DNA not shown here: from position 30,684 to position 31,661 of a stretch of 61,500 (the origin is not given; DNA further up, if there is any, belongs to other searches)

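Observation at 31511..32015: SoxR appears to directly control a split transketolase-like ThDP enzyme pair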

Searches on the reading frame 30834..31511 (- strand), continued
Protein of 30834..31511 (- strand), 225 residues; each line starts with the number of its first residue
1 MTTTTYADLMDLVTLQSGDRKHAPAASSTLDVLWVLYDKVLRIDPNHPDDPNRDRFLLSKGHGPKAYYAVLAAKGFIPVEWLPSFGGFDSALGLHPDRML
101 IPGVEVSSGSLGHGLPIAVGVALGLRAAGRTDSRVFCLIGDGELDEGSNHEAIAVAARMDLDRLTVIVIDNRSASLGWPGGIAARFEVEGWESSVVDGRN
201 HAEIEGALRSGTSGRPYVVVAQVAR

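Call 49: find_homologous_proteins(query=L084:5791-6705:+, max_evalue=1e-30)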
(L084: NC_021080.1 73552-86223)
Query L084:5791-6705:+ (304 aa): 7892 proteins with E <= 1e-30 among 8000 candidates; the best 120 are listed.
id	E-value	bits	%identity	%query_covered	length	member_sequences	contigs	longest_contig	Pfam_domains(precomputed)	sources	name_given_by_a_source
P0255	4.8e-203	691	100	100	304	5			PF02775.27,PF13459.12,PF13370.12,PF00456.27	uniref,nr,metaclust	uniref:Ferredoxin fas2 n=2 Tax=Rhodococcoides fascians TaxID=1828 RepID=FAS2_RHOFA|nr:RecName: Full=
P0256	3.8e-119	415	63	97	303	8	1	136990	PF02775.27,PF13459.12,PF13370.12,PF00456.27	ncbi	ncbi:4Fe-4S domain-containing protein [Streptomyces sp. NPDC002143]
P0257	2.7e-116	406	59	96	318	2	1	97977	PF02775.27,PF13459.12,PF13370.12,PF00456.27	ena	-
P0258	5.9e-107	375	75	74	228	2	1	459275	PF00456.27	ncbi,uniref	ncbi:thiamine pyrophosphate-dependent enzyme [Streptomyces sp. NPDC101175]|uniref:thiamine pyrophosp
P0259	1.3e-104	368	72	73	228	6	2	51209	PF02775.27,PF00456.27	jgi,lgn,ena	-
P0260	6.2e-102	359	73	73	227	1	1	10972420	PF02775.27,PF00456.27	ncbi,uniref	ncbi:thiamine pyrophosphate-dependent enzyme [Streptomyces sp. CA-249302]|uniref:thiamine pyrophosph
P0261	1.3e-99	351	70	73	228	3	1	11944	PF02775.27,PF00456.27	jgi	jgi:transketolase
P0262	5.4e-94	333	64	74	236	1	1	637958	PF00456.27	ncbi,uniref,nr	ncbi:thiamine pyrophosphate-dependent enzyme [Streptomyces cylindrosporus]|uniref:Thiamine pyrophosp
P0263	1.1e-93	332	66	74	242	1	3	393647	PF02775.27,PF00456.27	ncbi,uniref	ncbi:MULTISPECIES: thiamine pyrophosphate-dependent enzyme [unclassified Streptomyces]|uniref:thiami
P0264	3.8e-90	320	65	74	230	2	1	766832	PF02775.27,PF00456.27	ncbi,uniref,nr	ncbi:thiamine pyrophosphate-dependent enzyme [Streptomyces cylindrosporus]|uniref:Thiamine pyrophosp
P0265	4.7e-88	313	68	69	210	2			PF02775.27,PF00456.27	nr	nr:thiamine pyrophosphate-dependent enzyme [Streptomyces graminilatus]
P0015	2.1e-87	311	63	73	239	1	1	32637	PF02775.27,PF00456.27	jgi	jgi:transketolase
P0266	3.9e-87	310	62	73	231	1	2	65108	PF02775.27,PF00456.27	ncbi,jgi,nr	ncbi:MAG TPA: thiamine pyrophosphate-dependent enzyme [Pseudonocardiaceae bacterium]|jgi:transketola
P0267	1.4e-86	309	66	70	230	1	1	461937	PF02775.27,PF00456.27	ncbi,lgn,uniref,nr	ncbi:thiamine pyrophosphate-dependent enzyme [Micromonospora sp. RTGN7]|uniref:thiamine pyrophosphat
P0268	2.1e-86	308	61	73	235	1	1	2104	PF02775.27,PF00456.27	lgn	-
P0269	6.4e-86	306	63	72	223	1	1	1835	PF00456.27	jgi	jgi:transketolase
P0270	1.7e-85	305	63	74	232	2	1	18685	PF02775.27,PF00456.27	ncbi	-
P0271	1.9e-85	305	61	73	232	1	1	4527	PF02775.27,PF00456.27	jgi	jgi:transketolase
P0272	2.6e-85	304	60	73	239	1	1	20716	PF02775.27,PF13292.12,PF00456.27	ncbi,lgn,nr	ncbi:MAG TPA: thiamine pyrophosphate-dependent enzyme [Pseudonocardiaceae bacterium]|nr:thiamine pyr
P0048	2.9e-85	304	61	77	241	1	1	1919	PF02775.27,PF00456.27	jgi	jgi:transketolase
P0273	3.0e-85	304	61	71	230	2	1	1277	PF02775.27,PF00456.27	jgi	jgi:transketolase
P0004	3.4e-85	304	62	73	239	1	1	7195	PF02775.27,PF00456.27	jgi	jgi:transketolase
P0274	5.4e-85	303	63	72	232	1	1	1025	PF00456.27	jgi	jgi:transketolase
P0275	5.6e-85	303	62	73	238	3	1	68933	PF02775.27,PF00456.27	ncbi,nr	ncbi:MAG TPA: thiamine pyrophosphate-dependent enzyme [Pseudonocardiaceae bacterium]|nr:thiamine pyr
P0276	6.2e-85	303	62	72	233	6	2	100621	PF02775.27,PF00456.27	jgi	jgi:transketolase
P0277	7.6e-85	303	59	75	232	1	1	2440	PF02775.27,PF00456.27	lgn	-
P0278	8.0e-85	303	59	74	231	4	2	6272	PF00456.27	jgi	jgi:transketolase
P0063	8.1e-85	303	62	74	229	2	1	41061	PF02775.27,PF00456.27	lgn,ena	-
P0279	8.8e-85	303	60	75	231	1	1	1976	PF02775.27,PF00456.27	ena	-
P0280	1.3e-84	302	59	78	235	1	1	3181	PF02775.27,PF00456.27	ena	-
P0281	1.4e-84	302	62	73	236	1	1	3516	PF00456.27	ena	-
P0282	1.5e-84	302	60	74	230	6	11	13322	PF02775.27,PF00456.27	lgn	-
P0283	2.1e-84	301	60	72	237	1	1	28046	PF02775.27,PF00456.27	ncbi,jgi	jgi:transketolase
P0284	2.4e-84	301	61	74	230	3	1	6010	PF02775.27,PF00456.27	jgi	jgi:transketolase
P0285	2.6e-84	301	60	73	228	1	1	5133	PF02775.27,PF00456.27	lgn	-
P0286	3.0e-84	301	61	73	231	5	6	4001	PF00456.27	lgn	-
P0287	3.8e-84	301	60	74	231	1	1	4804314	PF00456.27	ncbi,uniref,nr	ncbi:transketolase [Saccharomonospora amisosensis]|uniref:Transketolase n=1 Tax=Saccharomonospora am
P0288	4.1e-84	300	62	73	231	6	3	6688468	PF02775.27,PF00456.27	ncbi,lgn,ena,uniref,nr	ncbi:MAG: transketolase [Saccharopolyspora sp.]|uniref:thiamine pyrophosphate-dependent enzyme n=1 T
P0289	4.6e-84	300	63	71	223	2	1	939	PF02775.27,PF00456.27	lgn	-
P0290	4.7e-84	300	58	74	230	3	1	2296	PF02775.27,PF00456.27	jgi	jgi:transketolase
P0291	5.0e-84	300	62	74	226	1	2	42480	PF00456.27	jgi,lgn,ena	-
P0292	5.4e-84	300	64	71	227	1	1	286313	PF00456.27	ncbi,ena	-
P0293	5.8e-84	300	62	73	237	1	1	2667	PF02775.27,PF00456.27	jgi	jgi:transketolase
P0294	5.8e-84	300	62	74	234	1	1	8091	PF02775.27,PF00456.27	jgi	jgi:transketolase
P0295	6.6e-84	300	61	76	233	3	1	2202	PF02775.27,PF00456.27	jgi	jgi:transketolase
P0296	6.7e-84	300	60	72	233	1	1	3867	PF02775.27,PF00456.27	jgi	jgi:transketolase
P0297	6.9e-84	300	62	74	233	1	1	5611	PF02775.27,PF00456.27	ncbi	-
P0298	7.1e-84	300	62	74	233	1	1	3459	PF02775.27,PF00456.27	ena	-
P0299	7.1e-84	300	62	74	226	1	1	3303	PF00456.27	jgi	jgi:transketolase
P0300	8.2e-84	299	62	74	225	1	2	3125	PF02775.27,PF00456.27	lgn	-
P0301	8.5e-84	299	63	72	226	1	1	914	PF00456.27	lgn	-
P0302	9.1e-84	299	62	69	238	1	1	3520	PF02775.27,PF00456.27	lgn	-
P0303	9.7e-84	299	61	73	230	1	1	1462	PF00456.27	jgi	jgi:transketolase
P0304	9.8e-84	299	62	72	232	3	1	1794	PF00456.27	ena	-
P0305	1.1e-83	299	60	71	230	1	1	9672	PF02775.27,PF00456.27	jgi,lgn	jgi:transketolase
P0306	1.1e-83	299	60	76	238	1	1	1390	PF02775.27,PF00456.27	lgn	-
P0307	1.1e-83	299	60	74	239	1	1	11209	PF02775.27,PF00456.27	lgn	-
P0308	1.2e-83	299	59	72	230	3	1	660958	PF00456.27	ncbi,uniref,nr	ncbi:thiamine pyrophosphate-dependent enzyme [Saccharothrix deserti]|uniref:thiamine pyrophosphate-d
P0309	1.2e-83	299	61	72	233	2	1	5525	PF02775.27,PF00456.27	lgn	-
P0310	1.4e-83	299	60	75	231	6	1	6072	PF00456.27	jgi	jgi:transketolase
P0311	1.5e-83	299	61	73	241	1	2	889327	PF00456.27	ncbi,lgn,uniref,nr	ncbi:transketolase [Amycolatopsis arida]|uniref:Transketolase n=1 Tax=Amycolatopsis arida TaxID=5879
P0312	1.7e-83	298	61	73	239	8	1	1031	PF02775.27,PF00456.27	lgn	-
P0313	1.9e-83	298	61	71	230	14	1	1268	PF02775.27,PF00456.27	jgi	jgi:transketolase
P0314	2.0e-83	298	61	75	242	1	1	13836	PF02775.27,PF00456.27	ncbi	-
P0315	2.1e-83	298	61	75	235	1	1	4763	PF02775.27,PF00456.27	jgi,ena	-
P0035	2.1e-83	298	60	76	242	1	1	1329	PF02775.27,PF13292.12,PF00456.27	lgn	-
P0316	2.2e-83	298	59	74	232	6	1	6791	PF00456.27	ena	-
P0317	2.4e-83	298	61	75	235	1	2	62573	PF02775.27,PF00456.27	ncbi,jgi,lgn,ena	-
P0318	2.6e-83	298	63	71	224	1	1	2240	PF00456.27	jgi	jgi:transketolase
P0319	2.6e-83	298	61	72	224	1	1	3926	PF00456.27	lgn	-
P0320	2.7e-83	298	62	73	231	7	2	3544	PF02775.27,PF00456.27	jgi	jgi:transketolase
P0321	2.9e-83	298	63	71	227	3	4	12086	PF02775.27,PF00456.27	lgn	-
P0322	3.2e-83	298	60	73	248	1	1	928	PF02775.27,PF00456.27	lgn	-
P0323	3.4e-83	297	61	73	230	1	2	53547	PF02775.27,PF00456.27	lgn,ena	-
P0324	3.4e-83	297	59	76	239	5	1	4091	PF02775.27,PF00456.27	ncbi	-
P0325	3.5e-83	297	60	71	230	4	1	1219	PF02775.27,PF00456.27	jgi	jgi:transketolase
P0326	3.5e-83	297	58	76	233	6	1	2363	PF00456.27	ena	-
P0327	3.6e-83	297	58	76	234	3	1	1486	PF00456.27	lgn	-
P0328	4.0e-83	297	59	73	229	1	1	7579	PF02775.27,PF00456.27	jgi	jgi:transketolase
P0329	4.1e-83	297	61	74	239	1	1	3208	PF02775.27,PF00456.27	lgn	-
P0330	4.3e-83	297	59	74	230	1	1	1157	PF02775.27,PF00456.27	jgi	jgi:transketolase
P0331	4.4e-83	297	61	74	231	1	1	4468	PF02775.27,PF00456.27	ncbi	-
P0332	4.5e-83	297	59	75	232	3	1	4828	PF02775.27,PF00456.27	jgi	jgi:transketolase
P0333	5.2e-83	297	61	73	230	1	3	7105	PF02775.27,PF00456.27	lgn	-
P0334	5.2e-83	297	64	71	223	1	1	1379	PF02775.27,PF00456.27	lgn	-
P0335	5.4e-83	297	61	72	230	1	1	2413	PF02775.27,PF00456.27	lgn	-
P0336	5.4e-83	297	60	74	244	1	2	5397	PF02775.27,PF13292.12,PF00456.27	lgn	-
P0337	5.6e-83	297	60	72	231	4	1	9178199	PF00456.27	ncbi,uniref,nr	ncbi:transketolase [Saccharothrix texasensis]|uniref:Transketolase n=1 Tax=Saccharothrix texasensis 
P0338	5.6e-83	297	61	71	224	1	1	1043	PF02775.27,PF00456.27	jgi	jgi:transketolase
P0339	6.0e-83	297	62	74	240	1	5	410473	PF02775.27,PF00456.27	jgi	jgi:transketolase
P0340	6.2e-83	297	58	74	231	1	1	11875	PF02775.27,PF00456.27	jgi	jgi:transketolase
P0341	6.5e-83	297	63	71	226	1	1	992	PF02775.27,PF00456.27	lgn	-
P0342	6.7e-83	296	60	70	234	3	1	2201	PF02775.27,PF00456.27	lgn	-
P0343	6.8e-83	296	63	71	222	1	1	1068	PF02775.27,PF00456.27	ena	-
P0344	6.9e-83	296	63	71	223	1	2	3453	PF00456.27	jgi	jgi:transketolase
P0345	6.9e-83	296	61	72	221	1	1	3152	PF00456.27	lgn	-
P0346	7.1e-83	296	59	75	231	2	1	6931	PF02775.27,PF00456.27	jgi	jgi:transketolase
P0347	7.4e-83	296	59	76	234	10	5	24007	PF02775.27,PF00456.27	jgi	jgi:transketolase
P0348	7.5e-83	296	61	72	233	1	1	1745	PF02775.27,PF00456.27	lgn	-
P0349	7.8e-83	296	58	75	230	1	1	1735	PF02775.27,PF00456.27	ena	-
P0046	7.8e-83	296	61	74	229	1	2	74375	PF02775.27,PF00456.27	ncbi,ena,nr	ncbi:MAG: thiamine pyrophosphate-dependent enzyme [Chloroflexota bacterium]|nr:thiamine pyrophosphat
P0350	7.9e-83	296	62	72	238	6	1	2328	PF02775.27,PF00456.27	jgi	jgi:transketolase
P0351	8.5e-83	296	61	72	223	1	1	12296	PF02775.27,PF00456.27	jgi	jgi:transketolase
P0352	9.1e-83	296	61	72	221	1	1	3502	PF00456.27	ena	-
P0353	9.2e-83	296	57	81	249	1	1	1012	PF00456.27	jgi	jgi:transketolase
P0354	9.2e-83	296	64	71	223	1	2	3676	PF00456.27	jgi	jgi:transketolase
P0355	9.4e-83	296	60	73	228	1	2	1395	PF00456.27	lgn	-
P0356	9.5e-83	296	61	73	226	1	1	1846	PF00456.27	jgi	jgi:transketolase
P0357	9.5e-83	296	59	78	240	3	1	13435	PF02775.27,PF00456.27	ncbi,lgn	ncbi:MAG: thiamine pyrophosphate-dependent enzyme [Pseudonocardiaceae bacterium]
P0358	9.9e-83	296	60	74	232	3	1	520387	PF02775.27,PF00456.27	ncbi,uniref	ncbi:thiamine pyrophosphate-dependent enzyme [Longimycelium tulufanense]|uniref:thiamine pyrophospha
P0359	1.1e-82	296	61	73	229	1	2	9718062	PF00456.27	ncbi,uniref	ncbi:transketolase [Saccharothrix sp. Mg75]|uniref:transketolase n=1 Tax=Saccharothrix sp. Mg75 TaxI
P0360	1.2e-82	296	62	73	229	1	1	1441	PF02775.27,PF00456.27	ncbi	-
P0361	1.2e-82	296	63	72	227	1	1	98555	PF00456.27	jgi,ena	-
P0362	1.2e-82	296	60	73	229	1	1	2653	PF02775.27,PF00456.27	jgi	jgi:transketolase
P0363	1.2e-82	296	60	73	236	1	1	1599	PF02775.27,PF00456.27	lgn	-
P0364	1.2e-82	296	59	75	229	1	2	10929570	PF02775.27,PF00456.27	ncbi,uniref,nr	ncbi:thiamine pyrophosphate-dependent enzyme [Saccharothrix syringae]|uniref:Transketolase n=1 Tax=S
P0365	1.3e-82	296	59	75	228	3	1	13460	PF02775.27,PF00456.27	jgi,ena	jgi:transketolase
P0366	1.3e-82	296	61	74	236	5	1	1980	PF02775.27,PF00456.27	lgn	-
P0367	1.4e-82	295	59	77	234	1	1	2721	PF02775.27,PF00456.27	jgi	jgi:transketolase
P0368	1.4e-82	295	64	71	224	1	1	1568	PF02775.27,PF00456.27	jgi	jgi:transketolase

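Call 50: find_encoding_contigs(protein=P0258, flank=6000, max_places=2)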
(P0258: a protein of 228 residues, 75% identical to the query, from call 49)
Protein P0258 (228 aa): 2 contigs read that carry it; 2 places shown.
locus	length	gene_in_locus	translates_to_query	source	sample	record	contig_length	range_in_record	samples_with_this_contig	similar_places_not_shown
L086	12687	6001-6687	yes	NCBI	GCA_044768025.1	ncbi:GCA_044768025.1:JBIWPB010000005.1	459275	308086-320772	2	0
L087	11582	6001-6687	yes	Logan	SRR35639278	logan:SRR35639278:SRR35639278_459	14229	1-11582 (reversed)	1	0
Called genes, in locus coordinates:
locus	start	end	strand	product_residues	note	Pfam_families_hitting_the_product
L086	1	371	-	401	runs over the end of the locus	PF00067:p450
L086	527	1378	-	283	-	PF13489:Methyltransf_23, PF01209:Ubie_methyltran, PF13847:Methyltransf_31, PF08241:Methyltransf_11, PF08242:Methyltransf_12 (weak), PF13649:Methyltransf_25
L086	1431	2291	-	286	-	PF13489:Methyltransf_23, PF01209:Ubie_methyltran, PF13847:Methyltransf_31, PF08241:Methyltransf_11, PF08242:Methyltransf_12, PF13649:Methyltransf_25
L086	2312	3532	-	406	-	PF14361:RsbRD_N (weak), PF13556:HTH_30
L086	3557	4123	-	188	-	PF18306:LDcluster4, PF03641:Lysine_decarbox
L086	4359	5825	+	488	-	PF07690:MFS_1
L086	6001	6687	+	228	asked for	PF00456:Transketolase_N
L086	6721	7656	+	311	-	PF02779:Transket_pyr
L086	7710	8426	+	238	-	PF01745:IPT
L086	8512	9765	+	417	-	PF01565:FAD_binding_4, PF09265:Cytokin-bind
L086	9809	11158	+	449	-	PF02310:B12-binding (weak), PF04055:Radical_SAM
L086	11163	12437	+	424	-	PF00999:Na_H_Exchanger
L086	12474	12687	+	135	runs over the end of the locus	PF01022:HTH_5, PF12802:MarR_2 (weak), PF12840:HTH_20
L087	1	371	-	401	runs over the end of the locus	PF00067:p450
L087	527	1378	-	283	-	PF13489:Methyltransf_23, PF01209:Ubie_methyltran, PF13847:Methyltransf_31, PF08241:Methyltransf_11, PF08242:Methyltransf_12 (weak), PF13649:Methyltransf_25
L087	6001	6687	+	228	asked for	PF00456:Transketolase_N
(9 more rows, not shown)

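Call 51: find_encoding_contigs(protein=P0256, flank=6000, max_places=2)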
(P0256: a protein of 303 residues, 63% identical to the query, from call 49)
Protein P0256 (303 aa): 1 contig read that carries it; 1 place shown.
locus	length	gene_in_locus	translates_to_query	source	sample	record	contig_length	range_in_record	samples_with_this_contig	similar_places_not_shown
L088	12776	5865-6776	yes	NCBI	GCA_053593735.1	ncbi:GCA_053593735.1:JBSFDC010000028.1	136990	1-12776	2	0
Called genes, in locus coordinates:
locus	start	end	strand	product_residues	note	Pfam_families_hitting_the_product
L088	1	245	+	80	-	PF13359:DDE_Tnp_4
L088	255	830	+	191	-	PF18306:LDcluster4, PF03641:Lysine_decarbox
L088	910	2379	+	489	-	PF07690:MFS_1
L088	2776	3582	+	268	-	PF01209:Ubie_methyltran, PF13489:Methyltransf_23, PF13847:Methyltransf_31, PF08241:Methyltransf_11, PF08242:Methyltransf_12, PF13649:Methyltransf_25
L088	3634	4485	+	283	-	PF13489:Methyltransf_23, PF01209:Ubie_methyltran, PF13847:Methyltransf_31, PF08241:Methyltransf_11, PF08242:Methyltransf_12 (weak), PF13649:Methyltransf_25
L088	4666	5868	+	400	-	PF00067:p450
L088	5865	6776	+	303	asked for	PF13459:Fer4_15, PF13370:Fer4_13, PF00456:Transketolase_N, PF02775:TPP_enzyme_C (weak)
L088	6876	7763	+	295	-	PF02779:Transket_pyr, PF02780:Transketolase_C (weak)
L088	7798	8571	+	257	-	PF01745:IPT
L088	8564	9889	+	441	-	PF01565:FAD_binding_4, PF09265:Cytokin-bind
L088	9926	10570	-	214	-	PF00440:TetR_N, PF16859:TetR_C_11 (weak)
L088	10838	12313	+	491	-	PF07690:MFS_1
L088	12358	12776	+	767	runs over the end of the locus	PF08531:Bac_rhamnosid_N, PF05592:Bac_rhamnosid, PF17389:Bac_rhamnosid6H, PF17390:Bac_rhamnosid_C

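Call 52: find_encoding_contigs(protein=P0257, flank=6000, max_places=2)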
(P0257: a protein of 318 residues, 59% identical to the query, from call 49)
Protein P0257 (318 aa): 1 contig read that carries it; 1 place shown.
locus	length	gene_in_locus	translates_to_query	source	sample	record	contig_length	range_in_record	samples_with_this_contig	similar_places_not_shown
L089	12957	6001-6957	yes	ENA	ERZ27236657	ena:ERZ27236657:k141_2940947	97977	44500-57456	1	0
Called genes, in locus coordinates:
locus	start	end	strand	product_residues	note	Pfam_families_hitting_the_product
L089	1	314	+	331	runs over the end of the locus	PF14525:AraC_binding_2, PF12833:HTH_18, PF00165:HTH_AraC (weak)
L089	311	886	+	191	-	PF18306:LDcluster4, PF03641:Lysine_decarbox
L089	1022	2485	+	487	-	PF07690:MFS_1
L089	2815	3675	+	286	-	PF01209:Ubie_methyltran (weak), PF13489:Methyltransf_23, PF13847:Methyltransf_31, PF08241:Methyltransf_11, PF08242:Methyltransf_12, PF13649:Methyltransf_25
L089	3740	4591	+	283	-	PF13489:Methyltransf_23, PF01209:Ubie_methyltran, PF02353:CMAS (faint), PF13847:Methyltransf_31, PF08241:Methyltransf_11, PF08242:Methyltransf_12, PF13649:Methyltransf_25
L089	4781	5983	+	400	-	PF00067:p450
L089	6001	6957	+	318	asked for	PF13370:Fer4_13, PF13459:Fer4_15, PF00456:Transketolase_N, PF02775:TPP_enzyme_C (faint)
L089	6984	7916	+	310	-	PF02779:Transket_pyr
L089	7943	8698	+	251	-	PF01745:IPT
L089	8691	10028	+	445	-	PF01565:FAD_binding_4, PF09265:Cytokin-bind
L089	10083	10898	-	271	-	-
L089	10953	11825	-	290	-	-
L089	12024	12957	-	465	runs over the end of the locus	PF00171:Aldedh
